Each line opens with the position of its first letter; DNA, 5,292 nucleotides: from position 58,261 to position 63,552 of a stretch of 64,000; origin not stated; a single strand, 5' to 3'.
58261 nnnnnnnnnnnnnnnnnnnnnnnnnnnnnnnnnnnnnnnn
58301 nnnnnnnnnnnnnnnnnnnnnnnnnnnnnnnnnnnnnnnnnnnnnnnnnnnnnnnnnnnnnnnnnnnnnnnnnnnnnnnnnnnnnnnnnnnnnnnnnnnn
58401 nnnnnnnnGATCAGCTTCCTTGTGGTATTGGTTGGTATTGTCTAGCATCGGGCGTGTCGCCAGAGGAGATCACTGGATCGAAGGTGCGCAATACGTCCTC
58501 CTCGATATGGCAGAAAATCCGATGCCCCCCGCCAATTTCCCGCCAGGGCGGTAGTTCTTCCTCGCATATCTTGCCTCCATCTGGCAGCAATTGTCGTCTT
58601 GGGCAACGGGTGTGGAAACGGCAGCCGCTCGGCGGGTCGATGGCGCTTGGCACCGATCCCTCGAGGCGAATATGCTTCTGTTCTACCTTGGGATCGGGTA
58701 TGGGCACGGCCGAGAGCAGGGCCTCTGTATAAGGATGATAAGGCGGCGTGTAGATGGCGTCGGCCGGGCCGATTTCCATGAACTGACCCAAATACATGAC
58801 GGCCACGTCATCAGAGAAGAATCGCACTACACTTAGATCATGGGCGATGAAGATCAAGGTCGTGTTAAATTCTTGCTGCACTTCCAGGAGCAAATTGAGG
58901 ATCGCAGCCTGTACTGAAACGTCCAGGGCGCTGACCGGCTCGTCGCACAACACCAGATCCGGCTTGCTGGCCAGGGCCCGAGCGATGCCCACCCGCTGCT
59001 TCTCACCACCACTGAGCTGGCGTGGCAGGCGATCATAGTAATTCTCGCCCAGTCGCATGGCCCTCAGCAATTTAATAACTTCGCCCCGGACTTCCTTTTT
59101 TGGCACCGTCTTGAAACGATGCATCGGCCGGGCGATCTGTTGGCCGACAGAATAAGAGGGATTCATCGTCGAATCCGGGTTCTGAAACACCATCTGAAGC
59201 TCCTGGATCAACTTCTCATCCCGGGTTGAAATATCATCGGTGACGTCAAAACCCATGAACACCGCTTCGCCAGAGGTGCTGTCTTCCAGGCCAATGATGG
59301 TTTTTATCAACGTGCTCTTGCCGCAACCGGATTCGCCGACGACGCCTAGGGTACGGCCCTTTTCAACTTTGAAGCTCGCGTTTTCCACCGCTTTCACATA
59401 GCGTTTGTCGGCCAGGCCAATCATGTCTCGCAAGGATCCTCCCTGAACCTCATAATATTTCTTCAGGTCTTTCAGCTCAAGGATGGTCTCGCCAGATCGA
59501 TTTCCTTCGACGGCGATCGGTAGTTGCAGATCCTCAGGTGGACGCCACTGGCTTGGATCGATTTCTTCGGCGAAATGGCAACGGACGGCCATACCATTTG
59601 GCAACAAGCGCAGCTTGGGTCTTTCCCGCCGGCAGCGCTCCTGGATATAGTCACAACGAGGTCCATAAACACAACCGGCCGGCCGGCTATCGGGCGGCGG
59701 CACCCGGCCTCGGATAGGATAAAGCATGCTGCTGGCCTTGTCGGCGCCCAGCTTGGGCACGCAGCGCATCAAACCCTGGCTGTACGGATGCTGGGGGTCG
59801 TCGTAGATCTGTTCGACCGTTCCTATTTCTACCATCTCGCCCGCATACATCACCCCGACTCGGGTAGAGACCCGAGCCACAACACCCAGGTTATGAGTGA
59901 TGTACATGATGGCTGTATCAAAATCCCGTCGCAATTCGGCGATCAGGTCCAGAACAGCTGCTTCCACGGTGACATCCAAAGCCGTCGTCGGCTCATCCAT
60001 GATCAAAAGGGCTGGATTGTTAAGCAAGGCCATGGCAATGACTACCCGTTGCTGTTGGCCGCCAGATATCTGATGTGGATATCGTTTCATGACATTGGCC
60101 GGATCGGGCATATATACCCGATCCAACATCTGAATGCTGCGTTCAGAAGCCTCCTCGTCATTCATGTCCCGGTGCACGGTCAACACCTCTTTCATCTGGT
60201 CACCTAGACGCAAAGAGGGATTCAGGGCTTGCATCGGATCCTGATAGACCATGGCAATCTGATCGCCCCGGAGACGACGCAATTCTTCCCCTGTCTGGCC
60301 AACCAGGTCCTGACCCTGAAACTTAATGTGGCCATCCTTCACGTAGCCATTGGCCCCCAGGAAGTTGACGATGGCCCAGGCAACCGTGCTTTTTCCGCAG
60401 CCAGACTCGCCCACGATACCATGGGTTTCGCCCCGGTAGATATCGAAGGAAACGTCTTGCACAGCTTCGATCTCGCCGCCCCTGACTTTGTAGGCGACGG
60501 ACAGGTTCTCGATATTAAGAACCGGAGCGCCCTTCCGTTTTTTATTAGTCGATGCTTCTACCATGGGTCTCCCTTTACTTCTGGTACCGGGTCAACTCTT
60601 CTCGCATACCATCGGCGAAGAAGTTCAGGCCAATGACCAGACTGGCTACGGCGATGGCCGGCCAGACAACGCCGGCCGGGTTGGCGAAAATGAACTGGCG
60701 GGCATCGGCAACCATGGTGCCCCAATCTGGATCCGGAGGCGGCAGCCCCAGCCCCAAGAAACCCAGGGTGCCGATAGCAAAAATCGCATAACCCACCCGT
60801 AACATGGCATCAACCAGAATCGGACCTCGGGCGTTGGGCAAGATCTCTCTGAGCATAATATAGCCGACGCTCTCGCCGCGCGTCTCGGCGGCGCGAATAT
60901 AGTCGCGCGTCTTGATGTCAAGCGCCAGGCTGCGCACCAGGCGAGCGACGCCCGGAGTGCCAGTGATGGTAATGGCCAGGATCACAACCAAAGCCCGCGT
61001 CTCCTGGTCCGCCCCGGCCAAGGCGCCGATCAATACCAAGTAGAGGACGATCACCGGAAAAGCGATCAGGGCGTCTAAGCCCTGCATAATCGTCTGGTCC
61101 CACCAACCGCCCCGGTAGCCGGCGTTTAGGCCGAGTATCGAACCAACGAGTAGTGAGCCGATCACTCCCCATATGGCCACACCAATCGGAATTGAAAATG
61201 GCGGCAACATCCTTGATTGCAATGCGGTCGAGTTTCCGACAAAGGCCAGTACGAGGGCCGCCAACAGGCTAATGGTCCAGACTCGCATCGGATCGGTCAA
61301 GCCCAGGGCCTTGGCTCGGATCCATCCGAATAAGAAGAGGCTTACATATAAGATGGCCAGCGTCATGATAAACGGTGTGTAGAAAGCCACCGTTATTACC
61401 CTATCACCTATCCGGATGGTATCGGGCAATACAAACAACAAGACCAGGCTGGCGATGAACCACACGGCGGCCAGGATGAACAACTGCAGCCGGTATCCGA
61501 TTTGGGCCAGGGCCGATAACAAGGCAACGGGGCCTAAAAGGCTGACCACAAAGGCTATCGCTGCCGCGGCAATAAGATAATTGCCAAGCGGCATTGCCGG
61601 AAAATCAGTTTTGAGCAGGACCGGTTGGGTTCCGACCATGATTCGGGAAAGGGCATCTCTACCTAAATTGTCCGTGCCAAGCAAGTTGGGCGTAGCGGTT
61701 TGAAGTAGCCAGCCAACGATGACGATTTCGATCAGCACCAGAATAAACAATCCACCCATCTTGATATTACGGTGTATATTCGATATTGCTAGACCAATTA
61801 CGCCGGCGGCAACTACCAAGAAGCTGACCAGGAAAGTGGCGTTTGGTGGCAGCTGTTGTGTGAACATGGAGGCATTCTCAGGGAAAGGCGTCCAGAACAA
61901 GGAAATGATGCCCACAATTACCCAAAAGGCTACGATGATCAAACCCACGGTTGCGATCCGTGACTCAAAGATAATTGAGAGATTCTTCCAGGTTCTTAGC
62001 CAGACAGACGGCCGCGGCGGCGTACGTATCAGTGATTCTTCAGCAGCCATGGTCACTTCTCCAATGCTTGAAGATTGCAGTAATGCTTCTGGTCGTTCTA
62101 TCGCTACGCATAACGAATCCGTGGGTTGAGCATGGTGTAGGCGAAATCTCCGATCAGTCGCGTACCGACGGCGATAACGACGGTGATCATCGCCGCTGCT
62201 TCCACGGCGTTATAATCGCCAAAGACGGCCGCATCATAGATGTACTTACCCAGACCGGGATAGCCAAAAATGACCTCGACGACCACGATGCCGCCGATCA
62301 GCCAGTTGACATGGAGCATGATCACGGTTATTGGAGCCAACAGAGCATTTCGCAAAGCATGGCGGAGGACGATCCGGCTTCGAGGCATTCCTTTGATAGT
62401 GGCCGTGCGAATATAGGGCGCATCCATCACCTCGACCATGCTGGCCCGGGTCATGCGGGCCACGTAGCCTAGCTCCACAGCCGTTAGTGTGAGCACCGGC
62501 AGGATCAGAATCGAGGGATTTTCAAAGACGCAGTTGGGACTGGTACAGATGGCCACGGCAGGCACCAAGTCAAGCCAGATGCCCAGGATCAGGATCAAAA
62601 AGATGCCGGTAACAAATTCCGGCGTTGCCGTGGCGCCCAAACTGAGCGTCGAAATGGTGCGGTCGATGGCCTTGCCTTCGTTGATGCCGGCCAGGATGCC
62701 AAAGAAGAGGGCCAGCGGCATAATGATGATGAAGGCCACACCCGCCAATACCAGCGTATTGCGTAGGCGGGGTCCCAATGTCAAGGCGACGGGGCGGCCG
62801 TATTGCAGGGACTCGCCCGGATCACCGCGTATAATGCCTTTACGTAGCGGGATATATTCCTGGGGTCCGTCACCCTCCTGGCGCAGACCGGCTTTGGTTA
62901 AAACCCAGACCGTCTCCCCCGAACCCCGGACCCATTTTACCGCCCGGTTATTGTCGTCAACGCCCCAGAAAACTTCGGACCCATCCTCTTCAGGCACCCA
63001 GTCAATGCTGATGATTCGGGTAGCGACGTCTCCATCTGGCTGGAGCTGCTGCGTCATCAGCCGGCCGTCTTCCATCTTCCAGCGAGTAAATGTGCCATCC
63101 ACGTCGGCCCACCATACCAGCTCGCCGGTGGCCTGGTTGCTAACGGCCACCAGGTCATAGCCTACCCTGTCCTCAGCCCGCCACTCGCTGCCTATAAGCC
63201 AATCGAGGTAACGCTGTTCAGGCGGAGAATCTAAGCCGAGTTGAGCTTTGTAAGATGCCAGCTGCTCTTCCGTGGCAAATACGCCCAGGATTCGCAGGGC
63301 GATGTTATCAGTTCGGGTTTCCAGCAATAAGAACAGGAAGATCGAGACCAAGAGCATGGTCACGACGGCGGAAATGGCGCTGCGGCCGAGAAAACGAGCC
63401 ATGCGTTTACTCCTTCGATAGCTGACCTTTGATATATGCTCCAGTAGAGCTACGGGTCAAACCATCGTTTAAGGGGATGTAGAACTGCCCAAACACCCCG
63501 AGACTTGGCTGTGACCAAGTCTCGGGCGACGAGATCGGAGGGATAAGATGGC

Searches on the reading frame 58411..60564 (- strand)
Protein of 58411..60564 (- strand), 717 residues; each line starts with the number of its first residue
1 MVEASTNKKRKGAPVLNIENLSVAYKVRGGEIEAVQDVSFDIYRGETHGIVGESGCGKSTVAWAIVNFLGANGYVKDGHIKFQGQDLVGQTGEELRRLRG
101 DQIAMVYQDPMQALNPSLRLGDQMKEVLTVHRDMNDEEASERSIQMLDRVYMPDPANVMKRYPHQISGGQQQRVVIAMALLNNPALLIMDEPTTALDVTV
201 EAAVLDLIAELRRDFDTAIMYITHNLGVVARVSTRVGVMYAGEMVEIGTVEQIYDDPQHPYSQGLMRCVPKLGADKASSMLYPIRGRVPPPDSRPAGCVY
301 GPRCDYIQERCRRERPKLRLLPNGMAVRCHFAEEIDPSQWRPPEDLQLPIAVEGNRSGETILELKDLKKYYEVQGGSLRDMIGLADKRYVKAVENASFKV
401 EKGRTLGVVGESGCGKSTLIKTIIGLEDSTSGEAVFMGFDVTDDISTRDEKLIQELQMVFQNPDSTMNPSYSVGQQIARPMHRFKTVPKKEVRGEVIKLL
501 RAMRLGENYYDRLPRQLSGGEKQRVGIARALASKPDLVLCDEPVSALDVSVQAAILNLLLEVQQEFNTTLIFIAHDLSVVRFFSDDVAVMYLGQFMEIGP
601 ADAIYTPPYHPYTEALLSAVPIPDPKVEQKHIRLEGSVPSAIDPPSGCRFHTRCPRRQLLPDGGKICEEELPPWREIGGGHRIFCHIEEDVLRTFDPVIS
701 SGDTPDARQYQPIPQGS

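Call 4: search_protein_families(library=pfam, proteins=[window:58411-60564:-])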
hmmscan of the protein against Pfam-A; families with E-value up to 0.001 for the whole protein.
window:58411-60564:- (717 aa): 17 families
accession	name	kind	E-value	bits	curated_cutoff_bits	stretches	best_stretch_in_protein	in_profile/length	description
PF00005.33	ABC_tran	-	9.1e-64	214.6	25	2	394-544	2-136/137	ABC transporter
PF08352.17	oligo_HPY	-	2.4e-37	127.6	27.1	2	596-657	1-61/65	Oligopeptide/dipeptide transporter, C-terminal region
PF02463.25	SMC_N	-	2e-16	60.5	40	2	47-240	26-213/220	RecF/RecN/SMC N terminal domain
PF13304.12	AAA_21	-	7.8e-12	46.3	27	0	162-229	234-303/304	AAA domain, putative AbiEii toxin, Type IV TA system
PF00006.31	ATP-synt_ab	-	7e-07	29.5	29.5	0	37-71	6-40/213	ATP synthase alpha/beta family, nucleotide-binding domain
PF13555.12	AAA_29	-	1.2e-06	28.6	27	0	398-422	17-41/61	P-loop containing region of AAA domain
PF13191.12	AAA_16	-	8.5e-06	26.8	32.6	0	29-75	6-55/167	AAA ATPase domain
PF13401.12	AAA_22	-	1.4e-05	25.9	27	0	407-456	9-58/130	AAA domain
PF03193.22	RsgA_GTPase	-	1.4e-05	25.5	30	0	402-427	105-130/174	RsgA GTPase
PF00485.24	PRK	-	2.5e-05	24.6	22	0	49-73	3-27/196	Phosphoribulokinase / Uridine kinase family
PF24883.2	NPHP3_N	-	5.4e-05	23.9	24.8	0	403-456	22-75/164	Nephrocystin 3, N-terminal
PF00004.35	AAA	-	0.00018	22.4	21.2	0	50-96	3-47/131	ATPase family associated with various cellular activities (AAA)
PF13476.12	AAA_23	-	0.00023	22.3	27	0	49-71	23-45/201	AAA domain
PF00931.28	NB-ARC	-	0.00027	20.7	23.5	0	392-426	7-41/248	NB-ARC domain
PF00910.28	RNA_helicase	-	0.00035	21.4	21.5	0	408-424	3-19/105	RNA helicase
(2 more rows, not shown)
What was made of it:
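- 58411..60564 (-): Fused OppD/OppF double ATPase, 717 aa. Two ABC_tran and two oligo_HPY domains (call 4).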

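Call 5: search_protein_families(library=ncbifam, proteins=[window:58411-60564:-])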
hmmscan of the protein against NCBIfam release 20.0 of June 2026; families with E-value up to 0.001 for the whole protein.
window:58411-60564:- (717 aa): 192 families (the best 25 are shown)
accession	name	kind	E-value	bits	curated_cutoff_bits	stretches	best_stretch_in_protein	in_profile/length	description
NF008453.0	PRK11308.1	subfamily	1e-185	616.7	408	2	356-691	7-329/334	dipeptide ABC transporter ATP-binding protein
NF011659.0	PRK15079.1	equivalog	8.9e-180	596.6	540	2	359-656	9-306/334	murein tripeptide/oligopeptide ABC transporter ATP binding protein OppF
NF007010.1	PRK09473.1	subfamily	7.5e-169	560.4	575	2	16-332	2-314/318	oligopeptide ABC transporter ATP-binding protein OppD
NF008246.0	PRK11022.1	equivalog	1e-154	514.5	541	2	15-332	3-317/326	dipeptide ABC transporter ATP-binding protein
NF043071.1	DppF_dipep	equivalog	1.9e-153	510.7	660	2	359-657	11-303/331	dipeptide ABC transporter ATP-binding subunit DppF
NF007613.0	PRK10261.1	equivalog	1.8e-151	505.6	1077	2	12-279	9-282/623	glutathione ABC transporter ATP-binding protein GsiA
NF043079.1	MMSYN1_0167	equivalog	1e-150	503.2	740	4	93-306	298-509/561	oligopeptide ABC transporter ATP-binding protein OppD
NF011713.0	PRK15134.1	equivalog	4e-136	454.7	834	3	13-271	3-262/529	microcin C ABC transporter ATP-binding protein YejF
NF047576.1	opine_ATP_CntF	equivalog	7e-122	405.7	385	2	15-271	2-255/264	staphylopine uptake ABC transporter ATP-binding protein CntF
NF047578.1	opine_ATP_CntD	equivalog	2.7e-120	400.6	380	2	15-268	2-252/266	staphylopine uptake ABC transporter ATP-binding protein CntD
NF043078.1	MMSYN1_0168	equivalog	6.8e-119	398.3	800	4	487-632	463-609/649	oligopeptide ABC transporter ATP-binding protein OppF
TIGR02770.1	nickel_nikD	equivalog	1.6e-116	387.6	318.7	2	35-266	2-226/230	nickel import ATP-binding protein NikD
NF011674.0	PRK15093.1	equivalog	5.4e-115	384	627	2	14-334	2-326/330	putrescine export ABC transporter ATP-binding protein SapD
TIGR02769.1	nickel_nikE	equivalog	3.2e-110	367.8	332.55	2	386-625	20-258/265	nickel import ATP-binding protein NikE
NF007739.0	PRK10419.1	subfamily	1.6e-105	352.5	354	2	383-621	17-259/268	nickel ABC transporter ATP-binding protein NikE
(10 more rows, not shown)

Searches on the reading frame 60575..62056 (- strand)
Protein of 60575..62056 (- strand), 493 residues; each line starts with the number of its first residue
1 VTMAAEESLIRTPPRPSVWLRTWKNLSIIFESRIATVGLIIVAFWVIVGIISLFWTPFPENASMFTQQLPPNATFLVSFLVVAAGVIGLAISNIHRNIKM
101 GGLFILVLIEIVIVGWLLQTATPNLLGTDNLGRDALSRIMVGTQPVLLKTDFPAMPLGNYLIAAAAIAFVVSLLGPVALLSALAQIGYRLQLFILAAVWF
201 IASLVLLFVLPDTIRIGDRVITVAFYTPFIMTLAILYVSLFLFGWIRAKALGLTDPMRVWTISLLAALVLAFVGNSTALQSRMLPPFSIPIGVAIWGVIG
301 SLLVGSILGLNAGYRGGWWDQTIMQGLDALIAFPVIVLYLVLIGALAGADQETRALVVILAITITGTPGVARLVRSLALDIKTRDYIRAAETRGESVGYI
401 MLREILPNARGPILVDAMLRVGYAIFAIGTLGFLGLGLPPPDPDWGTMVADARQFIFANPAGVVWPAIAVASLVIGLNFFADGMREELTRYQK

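Call 4: search_protein_families(library=pfam, proteins=[window:60575-62056:-])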
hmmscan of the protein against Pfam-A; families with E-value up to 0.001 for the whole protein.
window:60575-62056:- (493 aa): 1 family
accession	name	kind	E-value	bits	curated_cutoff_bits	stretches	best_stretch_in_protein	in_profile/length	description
PF00528.27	BPD_transp_1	-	1.3e-24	87.4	26.4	1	305-485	1-175/184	Binding-protein-dependent transport system inner membrane component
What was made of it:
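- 60575..62056 (-): OppC-like ABC permease, 493 aa. It carries an extra N-terminal stretch of about 180 aa compared with the 307-aa homologues. BPD_transp_1 at residues 305-485 only (call 4).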

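Call 5: search_protein_families(library=ncbifam, proteins=[window:60575-62056:-])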
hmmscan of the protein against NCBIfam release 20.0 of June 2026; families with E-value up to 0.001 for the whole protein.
window:60575-62056:- (493 aa): 17 families
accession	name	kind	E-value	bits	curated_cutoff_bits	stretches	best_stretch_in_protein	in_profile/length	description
NF045474.1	Opp2C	equivalog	3.8e-51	174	300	2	280-488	32-235/236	nickel transporter permease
TIGR02790.1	nickel_nikC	equivalog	3e-47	161.4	358.45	1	234-488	4-257/258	nickel ABC transporter permease subunit NikC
NF045473.1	Opp1C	equivalog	8.5e-47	159.8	350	1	246-488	22-263/267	nickel/cobalt ABC transporter permease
NF045476.1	Opp4C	equivalog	7.7e-44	150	350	1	281-488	70-275/278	oligopeptide ABC transporter permease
NF007738.0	PRK10417.1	equivalog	9.5e-42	143.4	335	1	279-488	63-267/277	nickel ABC transporter permease subunit NikC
NF011662.0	PRK15082.1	equivalog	2.2e-39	135.6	484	1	281-488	94-296/303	glutathione ABC transporter permease GsiD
NF045475.1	Opp3C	equivalog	8.8e-37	127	450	1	289-488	129-323/328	oligopeptide ABC transporter permease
NF008160.0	PRK10913.1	equivalog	1.6e-32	113.1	483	1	281-488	92-294/300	dipeptide ABC transporter permease DppC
NF047573.1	opine_perm_CntC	exception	8.8e-32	110.5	440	1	290-485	74-264/271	staphylopine uptake ABC transporter permease subunit CntC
NF007376.0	PRK09881.1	equivalog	1.7e-31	109.3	434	1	278-488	84-289/298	D,D-dipeptide ABC transporter permease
NF011691.0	PRK15111.1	equivalog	4.4e-25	88.8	379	1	278-488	86-291/296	putrescine export ABC transporter permease SapC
NF011935.0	PRK15406.1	equivalog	3.2e-24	86.2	433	1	291-488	107-297/302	oligopeptide ABC transporter permease OppC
NF043080.1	MMSYN1_0166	equivalog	3e-11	42.8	370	1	298-480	113-291/307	oligopeptide ABC transporter permease OppC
NF011596.0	PRK15021.1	subfamily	1.2e-10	41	439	1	288-486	141-333/341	microcin C ABC transporter permease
NF045470.1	Opp2B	equivalog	1.5e-07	30.9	350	1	249-422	49-236/300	nickel ABC transporter permease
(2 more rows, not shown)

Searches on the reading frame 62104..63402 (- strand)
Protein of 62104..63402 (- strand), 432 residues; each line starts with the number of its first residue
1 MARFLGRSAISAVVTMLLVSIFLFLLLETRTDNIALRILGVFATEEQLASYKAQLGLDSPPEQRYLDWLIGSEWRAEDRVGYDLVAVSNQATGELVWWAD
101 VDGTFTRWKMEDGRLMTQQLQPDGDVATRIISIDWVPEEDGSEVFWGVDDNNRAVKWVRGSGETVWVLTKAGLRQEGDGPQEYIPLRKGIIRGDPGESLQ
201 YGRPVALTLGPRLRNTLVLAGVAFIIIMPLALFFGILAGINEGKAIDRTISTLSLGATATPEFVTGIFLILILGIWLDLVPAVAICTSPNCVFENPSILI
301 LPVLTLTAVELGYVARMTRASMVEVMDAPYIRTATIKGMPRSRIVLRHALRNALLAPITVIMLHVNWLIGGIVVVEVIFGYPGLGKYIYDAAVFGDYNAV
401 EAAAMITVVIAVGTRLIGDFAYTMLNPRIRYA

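Call 4: search_protein_families(library=pfam, proteins=[window:62104-63402:-])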
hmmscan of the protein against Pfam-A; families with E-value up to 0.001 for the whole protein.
window:62104-63402:- (432 aa): 2 families
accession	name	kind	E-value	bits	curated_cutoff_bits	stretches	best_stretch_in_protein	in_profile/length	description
PF00528.27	BPD_transp_1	-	7e-29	101.3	26.4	1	232-430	2-183/184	Binding-protein-dependent transport system inner membrane component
PF19300.4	BPD_transp_1_N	-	4.5e-09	36.9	23.8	1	1-71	1-71/114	Binding-prot-dependent transport system membrane comp, N-term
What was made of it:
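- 62104..63402 (-): OppB-like ABC permease, 432 aa. BPD_transp_1_N + BPD_transp_1 (call 4).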

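Call 5: search_protein_families(library=ncbifam, proteins=[window:62104-63402:-])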
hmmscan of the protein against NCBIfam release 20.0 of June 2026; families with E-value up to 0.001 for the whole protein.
window:62104-63402:- (432 aa): 15 families
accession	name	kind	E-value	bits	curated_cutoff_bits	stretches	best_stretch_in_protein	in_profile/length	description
NF045470.1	Opp2B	equivalog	1.4e-59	201.8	350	2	183-430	61-300/300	nickel ABC transporter permease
NF045469.1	Opp1B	equivalog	7.2e-54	183.4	380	2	183-430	69-307/307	nickel/cobalt ABC transporter permease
NF045472.1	Opp4B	equivalog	5.3e-48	163.9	450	1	180-430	63-319/319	oligopeptide ABC transporter permease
NF007677.0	PRK10352.1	equivalog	7e-46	156.7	433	2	190-431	75-308/314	nickel ABC transporter permease subunit NikB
TIGR02789.1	nickel_nikB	equivalog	1.2e-45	156.3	447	2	189-430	74-307/314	nickel ABC transporter permease subunit NikB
NF011661.0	PRK15081.1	equivalog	9e-44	150.2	463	1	181-431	63-305/306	glutathione ABC transporter permease GsiC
NF008161.0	PRK10914.1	equivalog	2.7e-42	145.1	590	2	298-431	204-337/339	dipeptide ABC transporter permease DppB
NF045471.1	Opp3B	equivalog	1.1e-41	143.2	480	1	179-431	59-304/308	oligopeptide ABC transporter permease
NF007008.0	PRK09471.1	equivalog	4.1e-35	121.7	388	1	182-431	62-306/306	oligopeptide ABC transporter permease OppB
NF011690.0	PRK15110.1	equivalog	8.4e-27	94.4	432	2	298-427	182-311/321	putrescine export ABC transporter permease SapB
NF011712.0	PRK15133.1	subfamily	1.5e-21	76.8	445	1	182-431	102-361/364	microcin C ABC transporter permease YejB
NF043081.1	MMSYN1_0165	equivalog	1e-20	74.1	350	1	212-430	174-385/388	oligopeptide ABC transporter permease OppB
NF045474.1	Opp2C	equivalog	2.1e-08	34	300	1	302-385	105-184/236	nickel transporter permease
NF045476.1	Opp4C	equivalog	0.00011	21.6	350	1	216-385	79-222/278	oligopeptide ABC transporter permease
NF045473.1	Opp1C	equivalog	0.00056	19.4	350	0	212-385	66-212/267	nickel/cobalt ABC transporter permease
